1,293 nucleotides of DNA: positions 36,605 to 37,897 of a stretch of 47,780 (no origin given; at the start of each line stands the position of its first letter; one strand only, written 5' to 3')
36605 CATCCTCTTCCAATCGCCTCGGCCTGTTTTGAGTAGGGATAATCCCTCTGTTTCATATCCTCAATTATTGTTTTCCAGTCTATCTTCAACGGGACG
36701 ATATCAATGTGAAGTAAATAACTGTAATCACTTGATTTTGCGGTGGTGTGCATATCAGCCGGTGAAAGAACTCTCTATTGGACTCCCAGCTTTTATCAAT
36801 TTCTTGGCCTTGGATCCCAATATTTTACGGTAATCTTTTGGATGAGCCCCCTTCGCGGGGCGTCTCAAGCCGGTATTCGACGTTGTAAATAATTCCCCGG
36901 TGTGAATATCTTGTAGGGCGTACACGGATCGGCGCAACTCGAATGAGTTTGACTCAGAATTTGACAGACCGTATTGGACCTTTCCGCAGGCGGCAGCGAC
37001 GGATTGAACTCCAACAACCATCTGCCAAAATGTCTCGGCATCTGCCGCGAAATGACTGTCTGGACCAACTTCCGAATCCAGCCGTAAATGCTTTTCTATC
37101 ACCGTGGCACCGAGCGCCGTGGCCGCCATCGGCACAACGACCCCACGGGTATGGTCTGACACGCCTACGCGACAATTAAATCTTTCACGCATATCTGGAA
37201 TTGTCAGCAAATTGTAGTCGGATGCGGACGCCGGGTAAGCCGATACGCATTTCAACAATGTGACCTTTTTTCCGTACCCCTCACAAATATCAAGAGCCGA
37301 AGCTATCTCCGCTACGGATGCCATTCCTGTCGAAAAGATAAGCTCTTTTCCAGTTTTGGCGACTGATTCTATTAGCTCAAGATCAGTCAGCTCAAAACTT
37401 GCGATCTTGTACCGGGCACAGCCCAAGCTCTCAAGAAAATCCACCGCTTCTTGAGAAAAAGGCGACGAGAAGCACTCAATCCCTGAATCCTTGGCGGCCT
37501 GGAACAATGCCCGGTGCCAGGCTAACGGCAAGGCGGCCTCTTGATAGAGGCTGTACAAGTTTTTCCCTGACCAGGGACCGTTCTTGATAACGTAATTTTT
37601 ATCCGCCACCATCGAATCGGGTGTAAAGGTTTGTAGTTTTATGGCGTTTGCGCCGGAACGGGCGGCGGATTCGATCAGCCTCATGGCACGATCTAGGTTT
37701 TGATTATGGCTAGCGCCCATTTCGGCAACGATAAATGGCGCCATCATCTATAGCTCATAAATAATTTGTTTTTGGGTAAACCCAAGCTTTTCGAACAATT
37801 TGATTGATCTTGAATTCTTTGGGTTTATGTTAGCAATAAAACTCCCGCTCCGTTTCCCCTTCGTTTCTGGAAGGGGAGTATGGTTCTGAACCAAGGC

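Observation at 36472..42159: Phage-borne, incomplete pseudaminic-acid-type nonulosonic acid pathway including the acetamidino branch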

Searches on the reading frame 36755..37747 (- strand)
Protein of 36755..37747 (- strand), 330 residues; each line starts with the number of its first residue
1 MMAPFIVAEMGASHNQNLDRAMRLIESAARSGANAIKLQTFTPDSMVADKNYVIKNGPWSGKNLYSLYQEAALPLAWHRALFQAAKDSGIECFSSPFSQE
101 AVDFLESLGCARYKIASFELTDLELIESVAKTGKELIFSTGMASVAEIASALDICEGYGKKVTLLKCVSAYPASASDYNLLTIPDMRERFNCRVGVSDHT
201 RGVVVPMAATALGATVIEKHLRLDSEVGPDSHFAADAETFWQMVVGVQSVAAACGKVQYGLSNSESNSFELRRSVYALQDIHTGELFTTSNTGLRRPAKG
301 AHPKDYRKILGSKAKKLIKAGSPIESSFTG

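Call 3: search_protein_families(library=ncbifam, proteins=[window:36755-37747:-], max_evalue=0.01)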
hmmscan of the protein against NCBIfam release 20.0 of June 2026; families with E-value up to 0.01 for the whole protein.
window:36755-37747:- (330 aa): 2 families
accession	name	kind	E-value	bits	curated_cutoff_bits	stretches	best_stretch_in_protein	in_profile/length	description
TIGR03586.1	PseI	equivalog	3.7e-119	397.8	340.25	1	4-324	2-327/327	pseudaminic acid synthase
TIGR03569.1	NeuB_NnaB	equivalog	6.4e-83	278.5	399.65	1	4-322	1-327/329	N-acetylneuraminate synthase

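Call 4: search_protein_families(library=pfam, proteins=[window:36755-37747:-], max_evalue=0.01)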
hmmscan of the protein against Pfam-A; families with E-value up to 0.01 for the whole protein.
window:36755-37747:- (330 aa): 2 families
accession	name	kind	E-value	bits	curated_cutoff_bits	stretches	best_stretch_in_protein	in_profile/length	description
PF03102.20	NeuB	-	7.9e-79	265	22.1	1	24-258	1-240/241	NeuB family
PF08666.17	SAF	-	4.4e-08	34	21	1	272-325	1-58/63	SAF domain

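Call 9: search_protein_families(library=phrogs, proteins=[window:36755-37747:-], max_evalue=0.001)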
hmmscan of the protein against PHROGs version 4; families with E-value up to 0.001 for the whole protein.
window:36755-37747:- (330 aa): 0 families

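Call 10: search_dna_similar(query=window:36755-37747:-, collection=phages, mode=protein, max_rows=30)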
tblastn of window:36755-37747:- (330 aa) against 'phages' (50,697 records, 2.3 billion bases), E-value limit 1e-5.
Records with a match: 3; places in all: 3; records where one place covers at least 80% of the query: 1.
Best place of each record, by identity: <60% 3.
By first word of the organism name: Moritella 1; Marine 1; uncultured 1.
By host as written in the record: - 2; Salmo salar 1.
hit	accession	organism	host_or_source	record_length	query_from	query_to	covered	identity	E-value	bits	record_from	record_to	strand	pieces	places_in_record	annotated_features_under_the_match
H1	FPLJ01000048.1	Moritella viscosa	Salmo salar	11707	3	328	99%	27.6%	5e-29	123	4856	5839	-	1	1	Sialic acid synthase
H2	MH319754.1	Marine virus AG-345-L05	single cell amplified by WGA-X; seawater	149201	5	255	76%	29.4%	5e-26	114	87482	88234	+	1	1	record has no annotation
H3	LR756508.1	uncultured phage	metagenomic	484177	6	255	76%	28.4%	3e-21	100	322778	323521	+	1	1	record has no annotation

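Call 12: find_encoding_contigs(protein=window:36755-37747:-, flank=10000, max_places=10)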
Protein window:36755-37747:- (330 aa): no gene with exactly this product is on record in the collection.

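Call 13: find_homologous_proteins(query=window:36755-37747:-)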
Query window:36755-37747:- (330 aa): 7909 proteins with E <= 0.001 among 8000 candidates; the best 120 are listed.
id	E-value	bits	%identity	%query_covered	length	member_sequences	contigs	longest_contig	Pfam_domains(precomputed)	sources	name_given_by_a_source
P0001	1.6e-214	729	100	100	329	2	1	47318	PF03102.21,PF08666.18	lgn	-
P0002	9.6e-111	388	55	97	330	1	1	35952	PF03102.21,PF08666.18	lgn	-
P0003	9.7e-95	336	51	98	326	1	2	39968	PF03102.21,PF08666.18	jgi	jgi:pseudaminic acid synthase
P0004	1.8e-94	335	51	98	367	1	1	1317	PF03102.21,PF08666.18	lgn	-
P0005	3.6e-93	330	49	98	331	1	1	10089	PF03102.21,PF08666.18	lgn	-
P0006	4.3e-93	330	48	99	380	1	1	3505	PF03102.21,PF08666.18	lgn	-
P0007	7.6e-93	329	48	98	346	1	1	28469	PF03102.21,PF08666.18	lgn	-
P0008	2.5e-92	328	49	97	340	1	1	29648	PF03102.21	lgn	-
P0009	4.2e-92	327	50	98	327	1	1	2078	PF03102.21,PF08666.18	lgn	-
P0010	5.4e-92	327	49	98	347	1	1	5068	PF03102.21,PF08666.18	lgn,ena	-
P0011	6.2e-92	326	49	98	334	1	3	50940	PF03102.21,PF08666.18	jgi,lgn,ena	jgi:pseudaminic acid synthase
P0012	1.3e-91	325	48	98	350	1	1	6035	PF03102.21,PF08666.18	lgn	-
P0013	1.4e-91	325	51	98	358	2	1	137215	PF03102.21,PF08666.18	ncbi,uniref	ncbi:pseudaminic acid synthase [Catenovulum sediminis]|uniref:Pseudaminic acid synthase n=1 Tax=Cate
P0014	1.5e-91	325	49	97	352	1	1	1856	PF03102.21,PF08666.18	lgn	-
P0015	1.6e-91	325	51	97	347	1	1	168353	PF03102.21,PF08666.18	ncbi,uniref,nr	ncbi:pseudaminic acid synthase [Botryobacter ruber]|uniref:pseudaminic acid synthase n=1 Tax=Botryob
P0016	1.6e-91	325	49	97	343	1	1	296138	PF03102.21,PF08666.18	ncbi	-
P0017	1.7e-91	325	51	97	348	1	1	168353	PF03102.21,PF08666.18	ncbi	-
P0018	1.7e-91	325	48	99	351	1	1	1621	PF03102.21,PF08666.18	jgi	jgi:N-acetylneuraminate synthase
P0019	1.9e-91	325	49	97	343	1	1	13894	PF03102.21,PF08666.18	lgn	-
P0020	2.2e-91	325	51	97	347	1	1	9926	PF03102.21,PF08666.18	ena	-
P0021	2.7e-91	324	49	97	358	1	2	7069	PF03102.21,PF08666.18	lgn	-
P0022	3.2e-91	324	48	98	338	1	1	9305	PF03102.21,PF08666.18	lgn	-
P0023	4.9e-91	323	50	97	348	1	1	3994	PF03102.21,PF08666.18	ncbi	-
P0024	4.9e-91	323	49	98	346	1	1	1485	PF03102.21,PF08666.18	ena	-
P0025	5.2e-91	323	50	98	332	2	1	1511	PF03102.21,PF08666.18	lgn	-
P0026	5.7e-91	323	48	98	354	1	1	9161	PF03102.21,PF08666.18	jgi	jgi:pseudaminic acid synthase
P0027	5.8e-91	323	50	97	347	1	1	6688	PF03102.21,PF08666.18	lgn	-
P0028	6.1e-91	323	48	99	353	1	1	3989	PF03102.21,PF08666.18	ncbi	-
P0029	7.5e-91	323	49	97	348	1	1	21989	PF03102.21,PF08666.18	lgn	-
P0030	7.5e-91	323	50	97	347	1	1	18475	PF03102.21,PF08666.18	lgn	-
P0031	9.7e-91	322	49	93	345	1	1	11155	PF03102.21,PF08666.18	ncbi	-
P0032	9.9e-91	322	48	98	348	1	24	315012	PF03102.21,PF08666.18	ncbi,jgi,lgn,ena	jgi:N-acetylneuraminate synthase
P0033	1.1e-90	322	48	97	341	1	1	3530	PF03102.21,PF08666.18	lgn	-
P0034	1.4e-90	322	49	99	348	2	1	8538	PF03102.21,PF08666.18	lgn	-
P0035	1.5e-90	322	48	99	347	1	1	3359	PF03102.21,PF08666.18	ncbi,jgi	jgi:pseudaminic acid synthase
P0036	1.5e-90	322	48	97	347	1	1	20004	PF03102.21,PF08666.18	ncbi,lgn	-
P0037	1.5e-90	322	47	97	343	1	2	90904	PF03102.21,PF08666.18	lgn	-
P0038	1.7e-90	322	49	95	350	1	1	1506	PF03102.21,PF08666.18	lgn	-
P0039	1.8e-90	322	47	98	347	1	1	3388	PF03102.21,PF08666.18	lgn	-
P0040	1.9e-90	322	47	97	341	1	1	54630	PF03102.21,PF08666.18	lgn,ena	-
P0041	2.3e-90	321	49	97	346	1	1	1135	PF03102.21,PF08666.18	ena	-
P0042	2.4e-90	321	49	95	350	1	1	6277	PF03102.21,PF08666.18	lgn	-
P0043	2.9e-90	321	49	95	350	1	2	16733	PF03102.21,PF08666.18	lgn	-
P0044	3.0e-90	321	49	98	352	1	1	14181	PF03102.21,PF08666.18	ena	-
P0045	3.1e-90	321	48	98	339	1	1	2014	PF03102.21,PF08666.18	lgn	-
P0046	3.5e-90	321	48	98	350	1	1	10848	PF03102.21,PF08666.18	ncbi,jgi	-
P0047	3.6e-90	321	48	97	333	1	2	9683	PF03102.21,PF08666.18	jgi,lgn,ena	-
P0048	3.7e-90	321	49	97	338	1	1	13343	PF03102.21,PF08666.18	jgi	-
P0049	3.9e-90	320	47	98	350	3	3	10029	PF03102.21,PF08666.18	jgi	jgi:N-acetylneuraminate synthase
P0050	4.0e-90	320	47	98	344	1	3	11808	PF03102.21,PF08666.18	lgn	-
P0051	4.4e-90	320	47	97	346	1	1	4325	PF03102.21,PF08666.18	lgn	-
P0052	4.9e-90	320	49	98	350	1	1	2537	PF03102.21,PF08666.18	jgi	jgi:N-acetylneuraminate synthase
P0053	5.0e-90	320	49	98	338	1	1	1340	PF03102.21,PF08666.18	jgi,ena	-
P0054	5.1e-90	320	48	97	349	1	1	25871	PF03102.21,PF08666.18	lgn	-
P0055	5.2e-90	320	48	98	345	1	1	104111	PF03102.21,PF08666.18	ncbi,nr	ncbi:MAG: pseudaminic acid synthase [Candidatus Saganbacteria bacterium]|nr:pseudaminic acid synthas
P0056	5.2e-90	320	48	97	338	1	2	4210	PF03102.21,PF08666.18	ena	-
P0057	6.4e-90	320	46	97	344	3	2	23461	PF03102.21,PF08666.18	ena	-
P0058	6.7e-90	320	49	98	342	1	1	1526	PF03102.21,PF08666.18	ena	-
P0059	6.9e-90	320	48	98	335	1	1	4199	PF03102.21,PF08666.18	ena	-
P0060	7.1e-90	320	48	99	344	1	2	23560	PF03102.21,PF08666.18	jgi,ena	-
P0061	7.2e-90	320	48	97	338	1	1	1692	PF03102.21,PF08666.18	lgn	-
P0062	7.7e-90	320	48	97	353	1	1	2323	PF03102.21,PF08666.18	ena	-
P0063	7.8e-90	319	48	97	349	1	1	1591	PF03102.21,PF08666.18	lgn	-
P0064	8.3e-90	319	48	99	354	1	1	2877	PF03102.21,PF08666.18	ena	-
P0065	8.6e-90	319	46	97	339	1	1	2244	PF03102.21,PF08666.18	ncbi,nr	ncbi:pseudaminic acid synthase [Flavobacteriaceae bacterium]|nr:pseudaminic acid synthase [Flavobact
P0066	8.6e-90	319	48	98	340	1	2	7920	PF03102.21,PF08666.18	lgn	-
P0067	9.1e-90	319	47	97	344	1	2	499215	PF03102.21,PF08666.18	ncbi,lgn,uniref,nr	ncbi:pseudaminic acid synthase [Flagellimonas baculiformis]|uniref:pseudaminic acid synthase n=1 Tax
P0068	9.2e-90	319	49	98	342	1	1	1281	PF03102.21,PF08666.18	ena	-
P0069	9.5e-90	319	47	97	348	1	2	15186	PF03102.21,PF08666.18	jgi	jgi:pseudaminic acid synthase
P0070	9.5e-90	319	49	99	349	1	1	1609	PF03102.21,PF08666.18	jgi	jgi:N-acetylneuraminate synthase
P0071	1.1e-89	319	49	97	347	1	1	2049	PF03102.21,PF08666.18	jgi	-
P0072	1.1e-89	319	48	98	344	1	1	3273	PF03102.21,PF08666.18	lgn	-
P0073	1.1e-89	319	47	97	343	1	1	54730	PF03102.21,PF08666.18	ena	-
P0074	1.2e-89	319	48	97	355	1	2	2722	PF03102.21,PF08666.18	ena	-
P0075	1.3e-89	319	50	97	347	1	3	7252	PF03102.21,PF08666.18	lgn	-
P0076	1.4e-89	319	48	97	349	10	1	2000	PF03102.21,PF08666.18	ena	-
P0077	1.4e-89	319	47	97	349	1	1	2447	PF03102.21,PF08666.18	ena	-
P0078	1.5e-89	319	49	95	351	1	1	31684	PF03102.21,PF08666.18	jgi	jgi:pseudaminic acid synthase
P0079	1.6e-89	318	48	98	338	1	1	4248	PF03102.21,PF08666.18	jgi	-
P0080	1.7e-89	318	47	99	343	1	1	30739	PF03102.21,PF08666.18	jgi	jgi:pseudaminic acid synthase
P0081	1.8e-89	318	48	97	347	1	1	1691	PF03102.21,PF08666.18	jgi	jgi:pseudaminic acid synthase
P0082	2.1e-89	318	48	97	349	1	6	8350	PF03102.21,PF08666.18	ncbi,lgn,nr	ncbi:MAG: hypothetical protein PWQ70_2947 [Clostridiales bacterium]|nr:hypothetical protein [Clostri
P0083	2.1e-89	318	48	98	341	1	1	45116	PF03102.21,PF08666.18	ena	-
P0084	2.3e-89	318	48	97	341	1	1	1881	PF03102.21,PF08666.18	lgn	-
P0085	2.4e-89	318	47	96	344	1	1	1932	PF03102.21,PF08666.18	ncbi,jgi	-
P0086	2.4e-89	318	49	97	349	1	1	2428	PF03102.21,PF08666.18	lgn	-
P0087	2.5e-89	318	48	99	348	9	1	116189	PF03102.21,PF08666.18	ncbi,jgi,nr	ncbi:pseudaminic acid synthase [Candidatus Thioglobus sp.]|jgi:pseudaminic acid synthase|nr:pseudami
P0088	2.5e-89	318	48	97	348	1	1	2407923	PF03102.21,PF08666.18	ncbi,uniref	ncbi:pseudaminic acid synthase [Chitinophaga sp. YIM B06452]|uniref:pseudaminic acid synthase n=1 Ta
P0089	2.6e-89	318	46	97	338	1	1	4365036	PF03102.21,PF08666.18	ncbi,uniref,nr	ncbi:pseudaminic acid synthase [Abyssalbus ytuae]|uniref:Pseudaminic acid synthase n=1 Tax=Abyssalbu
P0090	2.8e-89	318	48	98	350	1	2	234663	PF03102.21,PF08666.18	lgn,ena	-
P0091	2.8e-89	318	48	98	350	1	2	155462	PF03102.21,PF08666.18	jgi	-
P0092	2.9e-89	318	47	97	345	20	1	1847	PF03102.21,PF08666.18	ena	-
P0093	3.0e-89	318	48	97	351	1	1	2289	PF03102.21,PF08666.18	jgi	jgi:pseudaminic acid synthase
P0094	3.6e-89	317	50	97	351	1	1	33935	PF03102.21,PF08666.18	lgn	-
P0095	3.8e-89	317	50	96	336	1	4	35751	PF03102.21,PF08666.18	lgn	-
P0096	4.3e-89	317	50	98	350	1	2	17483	PF03102.21,PF08666.18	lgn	-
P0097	4.5e-89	317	48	99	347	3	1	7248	PF03102.21,PF08666.18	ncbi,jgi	jgi:pseudaminic acid synthase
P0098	4.7e-89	317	48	97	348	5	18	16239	PF03102.21,PF08666.18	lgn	-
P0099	4.7e-89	317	49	97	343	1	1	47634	PF03102.21,PF08666.18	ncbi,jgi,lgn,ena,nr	ncbi:MAG: pseudaminic acid synthase [Coriobacteriia bacterium]|nr:pseudaminic acid synthase [Corioba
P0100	4.9e-89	317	48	99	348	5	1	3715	PF03102.21,PF08666.18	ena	-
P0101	5.9e-89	317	49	97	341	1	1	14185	PF03102.21,PF08666.18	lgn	-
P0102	6.1e-89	317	50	97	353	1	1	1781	PF03102.21,PF08666.18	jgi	jgi:pseudaminic acid synthase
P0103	6.4e-89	316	47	98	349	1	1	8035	PF03102.21,PF08666.18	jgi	-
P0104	6.5e-89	316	48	98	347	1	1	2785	PF03102.21,PF08666.18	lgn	-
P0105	6.5e-89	316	48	98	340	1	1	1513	PF03102.21,PF08666.18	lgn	-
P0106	6.7e-89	316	50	97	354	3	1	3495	PF03102.21,PF08666.18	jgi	-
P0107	7.2e-89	316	48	98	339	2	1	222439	PF03102.21,PF08666.18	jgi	jgi:pseudaminic acid synthase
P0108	7.9e-89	316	47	98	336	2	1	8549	PF03102.21,PF08666.18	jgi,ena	-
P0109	7.9e-89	316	47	98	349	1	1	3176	PF03102.21,PF08666.18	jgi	jgi:pseudaminic acid synthase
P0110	8.1e-89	316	49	97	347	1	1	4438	PF03102.21,PF08666.18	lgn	-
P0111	8.2e-89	316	48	97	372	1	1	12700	PF03102.21,PF08666.18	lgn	-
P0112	8.6e-89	316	50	98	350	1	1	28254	PF03102.21,PF08666.18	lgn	-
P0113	8.6e-89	316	48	98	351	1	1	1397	PF03102.21,PF08666.18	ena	-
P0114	8.7e-89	316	48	99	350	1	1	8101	PF03102.21,PF08666.18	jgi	jgi:N-acetylneuraminate synthase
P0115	8.7e-89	316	48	97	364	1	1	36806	PF03102.21,PF08666.18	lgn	-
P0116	9.3e-89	316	48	97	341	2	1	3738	PF03102.21,PF08666.18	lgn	-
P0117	9.4e-89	316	51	97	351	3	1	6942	PF03102.21,PF08666.18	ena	-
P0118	9.9e-89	316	47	97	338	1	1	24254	PF03102.21,PF08666.18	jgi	jgi:pseudaminic acid synthase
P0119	1.0e-88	316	47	98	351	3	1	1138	PF03102.21,PF08666.18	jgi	jgi:pseudaminic acid synthase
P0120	1.0e-88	316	49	97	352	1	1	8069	PF03102.21,PF08666.18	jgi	jgi:N-acetylneuraminate synthase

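Call 14: find_encoding_contigs(protein=P0001, flank=10000, max_places=5)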
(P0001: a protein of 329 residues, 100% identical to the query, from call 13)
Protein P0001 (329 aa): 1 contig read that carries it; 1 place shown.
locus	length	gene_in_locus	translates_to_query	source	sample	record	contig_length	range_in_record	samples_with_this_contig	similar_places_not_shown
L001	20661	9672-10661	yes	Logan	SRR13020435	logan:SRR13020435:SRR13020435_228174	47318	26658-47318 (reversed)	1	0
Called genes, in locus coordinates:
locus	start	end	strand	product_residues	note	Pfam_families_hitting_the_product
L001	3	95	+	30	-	?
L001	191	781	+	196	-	PF10765:Phage_P22_NinX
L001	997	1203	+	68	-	-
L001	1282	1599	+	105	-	-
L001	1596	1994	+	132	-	-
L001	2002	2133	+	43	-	-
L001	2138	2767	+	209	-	-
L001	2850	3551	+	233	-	PF10108:DNA_pol_B_exo2 (weak)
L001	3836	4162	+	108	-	-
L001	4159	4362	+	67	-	-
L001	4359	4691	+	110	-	-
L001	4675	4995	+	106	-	-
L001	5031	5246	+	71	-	PF00313:CSD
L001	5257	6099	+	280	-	PF00106:adh_short (weak), PF01073:3Beta_HSD, PF01370:Epimerase, PF02719:Polysacc_synt_2, PF04321:RmlD_sub_bind (weak), PF07993:NAD_binding_4 (faint), PF13460:NAD_binding_10, PF16363:GDP_Man_Dehyd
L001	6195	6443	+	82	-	-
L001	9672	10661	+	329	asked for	PF03102:NeuB, PF08666:SAF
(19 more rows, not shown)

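Call 15: find_encoding_contigs(protein=P0002, flank=10000, max_places=5)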
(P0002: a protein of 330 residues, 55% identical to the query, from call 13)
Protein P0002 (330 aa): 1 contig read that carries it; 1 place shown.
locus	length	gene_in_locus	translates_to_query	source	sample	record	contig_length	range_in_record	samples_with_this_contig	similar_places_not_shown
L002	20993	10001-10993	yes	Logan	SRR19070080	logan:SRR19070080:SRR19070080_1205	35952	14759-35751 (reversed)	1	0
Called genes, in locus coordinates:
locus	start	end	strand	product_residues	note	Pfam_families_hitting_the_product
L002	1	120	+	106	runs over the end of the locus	?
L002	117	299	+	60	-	-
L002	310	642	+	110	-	-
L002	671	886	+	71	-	-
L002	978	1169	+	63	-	-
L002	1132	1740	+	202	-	PF05766:NinG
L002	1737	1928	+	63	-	-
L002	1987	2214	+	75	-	PF00313:CSD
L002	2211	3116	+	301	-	PF01073:3Beta_HSD, PF01370:Epimerase, PF02719:Polysacc_synt_2, PF04321:RmlD_sub_bind (weak), PF07993:NAD_binding_4 (weak), PF08659:KR (weak), PF13460:NAD_binding_10, PF16363:GDP_Man_Dehyd, +1 more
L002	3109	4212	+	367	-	PF01041:DegT_DnrJ_EryC1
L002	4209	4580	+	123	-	-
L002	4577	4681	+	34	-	-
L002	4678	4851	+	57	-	-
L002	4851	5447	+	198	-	PF02348:CTP_transf_3, PF12804:NTP_transf_3 (weak)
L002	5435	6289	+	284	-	-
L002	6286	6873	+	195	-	-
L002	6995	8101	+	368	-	-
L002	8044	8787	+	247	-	PF00977:His_biosynth, PF00478:IMPDH, PF02581:TMP-TENI (faint), PF01207:Dus (faint), PF05690:ThiG (faint), PF01180:DHO_dh (faint), PF03060:NMO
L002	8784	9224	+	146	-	PF13302:Acetyltransf_3, PF00583:Acetyltransf_1 (weak), PF08445:FR47 (weak)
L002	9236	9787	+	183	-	-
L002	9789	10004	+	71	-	PF04448:DUF551 (weak)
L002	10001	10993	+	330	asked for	PF03102:NeuB, PF08666:SAF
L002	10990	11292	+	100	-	-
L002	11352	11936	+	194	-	PF03592:Terminase_2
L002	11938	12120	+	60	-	-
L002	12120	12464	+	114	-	-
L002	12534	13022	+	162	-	-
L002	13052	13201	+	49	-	-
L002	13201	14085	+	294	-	-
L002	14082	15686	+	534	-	-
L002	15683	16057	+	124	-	-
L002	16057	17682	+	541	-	PF12236:Head-tail_con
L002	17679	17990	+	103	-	-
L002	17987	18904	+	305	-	-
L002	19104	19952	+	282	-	PF19821:Phage_capsid_2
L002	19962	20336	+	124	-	-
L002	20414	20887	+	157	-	-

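Call 16: find_encoding_contigs(protein=P0003, flank=10000, max_places=5)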
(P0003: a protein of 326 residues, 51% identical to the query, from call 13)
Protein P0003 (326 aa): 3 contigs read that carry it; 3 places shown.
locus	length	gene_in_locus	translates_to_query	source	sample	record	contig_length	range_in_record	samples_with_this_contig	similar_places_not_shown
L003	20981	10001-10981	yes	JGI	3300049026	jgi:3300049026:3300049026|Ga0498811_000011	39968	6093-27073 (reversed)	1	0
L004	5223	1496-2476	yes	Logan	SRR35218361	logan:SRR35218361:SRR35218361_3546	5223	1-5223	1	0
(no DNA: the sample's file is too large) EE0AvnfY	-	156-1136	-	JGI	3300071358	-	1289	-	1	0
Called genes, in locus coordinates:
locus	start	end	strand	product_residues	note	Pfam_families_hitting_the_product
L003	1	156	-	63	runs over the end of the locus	-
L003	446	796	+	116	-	-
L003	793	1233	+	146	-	-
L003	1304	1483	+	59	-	-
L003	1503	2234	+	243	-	-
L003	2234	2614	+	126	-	-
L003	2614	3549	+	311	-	PF03796:DnaB_C, PF13481:AAA_25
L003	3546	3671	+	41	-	-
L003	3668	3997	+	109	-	PF06356:DUF1064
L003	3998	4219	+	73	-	PF08281:Sigma70_r4_2, PF00196:GerE, PF04545:Sigma70_r4 (weak)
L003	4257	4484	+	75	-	-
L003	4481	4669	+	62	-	-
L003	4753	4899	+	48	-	-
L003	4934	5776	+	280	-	PF00106:adh_short, PF01073:3Beta_HSD, PF01370:Epimerase, PF02719:Polysacc_synt_2, PF04321:RmlD_sub_bind, PF07993:NAD_binding_4, PF08659:KR, PF13460:NAD_binding_10, +1 more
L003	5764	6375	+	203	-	PF01041:DegT_DnrJ_EryC1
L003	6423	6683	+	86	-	-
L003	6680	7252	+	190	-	PF02348:CTP_transf_3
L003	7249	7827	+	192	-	PF08241:Methyltransf_11 (weak), PF08242:Methyltransf_12, PF13649:Methyltransf_25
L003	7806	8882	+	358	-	-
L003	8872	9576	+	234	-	PF00977:His_biosynth, PF02581:TMP-TENI (faint), PF05690:ThiG (faint), PF01180:DHO_dh (faint), PF04309:G3P_antiterm (faint), PF01207:Dus (weak), PF03060:NMO, PF00478:IMPDH (weak)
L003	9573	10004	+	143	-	PF13302:Acetyltransf_3 (weak), PF00583:Acetyltransf_1 (weak)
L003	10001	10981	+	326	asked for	PF03102:NeuB, PF08666:SAF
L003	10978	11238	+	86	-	-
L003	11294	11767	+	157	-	PF01527:HTH_Tnp_1 (faint)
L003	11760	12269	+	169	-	-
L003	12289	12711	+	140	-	PF23140:Gp80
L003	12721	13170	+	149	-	-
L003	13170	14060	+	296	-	-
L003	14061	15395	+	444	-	-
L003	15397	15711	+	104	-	-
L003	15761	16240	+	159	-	-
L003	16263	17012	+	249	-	-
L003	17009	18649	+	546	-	-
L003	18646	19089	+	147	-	PF00583:Acetyltransf_1, PF13508:Acetyltransf_7 (weak)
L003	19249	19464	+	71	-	-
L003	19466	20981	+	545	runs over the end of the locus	PF12236:Head-tail_con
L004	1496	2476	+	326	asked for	PF03102:NeuB, PF08666:SAF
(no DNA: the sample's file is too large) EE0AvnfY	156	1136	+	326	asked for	PF03102:NeuB, PF08666:SAF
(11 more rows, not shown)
